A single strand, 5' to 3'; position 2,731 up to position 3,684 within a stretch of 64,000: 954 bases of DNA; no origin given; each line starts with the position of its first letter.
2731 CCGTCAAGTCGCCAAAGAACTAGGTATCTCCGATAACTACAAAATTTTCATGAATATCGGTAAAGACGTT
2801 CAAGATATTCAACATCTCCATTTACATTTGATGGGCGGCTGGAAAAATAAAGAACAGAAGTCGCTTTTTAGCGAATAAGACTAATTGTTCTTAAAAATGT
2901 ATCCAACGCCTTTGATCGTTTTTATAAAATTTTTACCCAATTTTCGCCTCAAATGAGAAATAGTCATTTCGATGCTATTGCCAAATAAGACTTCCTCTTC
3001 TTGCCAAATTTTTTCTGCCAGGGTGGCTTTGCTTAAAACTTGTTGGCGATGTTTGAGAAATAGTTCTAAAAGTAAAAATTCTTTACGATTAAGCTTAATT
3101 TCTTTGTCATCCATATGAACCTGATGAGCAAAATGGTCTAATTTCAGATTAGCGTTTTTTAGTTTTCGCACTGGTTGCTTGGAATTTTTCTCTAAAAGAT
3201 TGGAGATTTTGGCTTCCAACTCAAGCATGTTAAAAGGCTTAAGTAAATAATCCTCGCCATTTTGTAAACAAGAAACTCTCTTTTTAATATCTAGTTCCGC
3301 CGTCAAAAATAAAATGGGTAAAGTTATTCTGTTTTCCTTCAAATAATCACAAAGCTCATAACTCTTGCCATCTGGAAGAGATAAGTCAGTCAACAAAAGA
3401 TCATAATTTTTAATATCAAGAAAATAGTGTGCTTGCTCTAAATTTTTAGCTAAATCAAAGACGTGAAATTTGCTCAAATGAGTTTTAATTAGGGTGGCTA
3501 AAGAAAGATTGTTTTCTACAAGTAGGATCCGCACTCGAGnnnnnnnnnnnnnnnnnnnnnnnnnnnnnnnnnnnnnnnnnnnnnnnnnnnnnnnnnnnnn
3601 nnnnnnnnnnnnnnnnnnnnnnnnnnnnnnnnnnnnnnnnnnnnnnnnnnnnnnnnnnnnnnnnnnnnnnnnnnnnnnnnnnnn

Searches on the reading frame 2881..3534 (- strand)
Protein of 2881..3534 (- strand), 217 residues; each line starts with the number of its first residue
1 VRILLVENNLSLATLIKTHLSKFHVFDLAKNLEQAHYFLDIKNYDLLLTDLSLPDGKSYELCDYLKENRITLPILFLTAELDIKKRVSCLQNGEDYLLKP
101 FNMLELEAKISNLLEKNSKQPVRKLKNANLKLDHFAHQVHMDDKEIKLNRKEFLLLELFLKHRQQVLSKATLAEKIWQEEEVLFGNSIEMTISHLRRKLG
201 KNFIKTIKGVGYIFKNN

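Call 59: search_protein_families(library=pfam, proteins=[window:2881-3534:-])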
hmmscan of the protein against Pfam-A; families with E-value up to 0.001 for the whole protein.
window:2881-3534:- (217 aa): 2 families
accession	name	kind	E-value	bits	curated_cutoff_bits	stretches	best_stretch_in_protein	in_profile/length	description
PF00486.34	Trans_reg_C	-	9.1e-21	74.2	26.2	1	144-214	2-77/77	Transcriptional regulatory protein, C terminal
PF00072.30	Response_reg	-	2.8e-15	56.9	30.2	1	3-110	1-110/111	Response regulator receiver domain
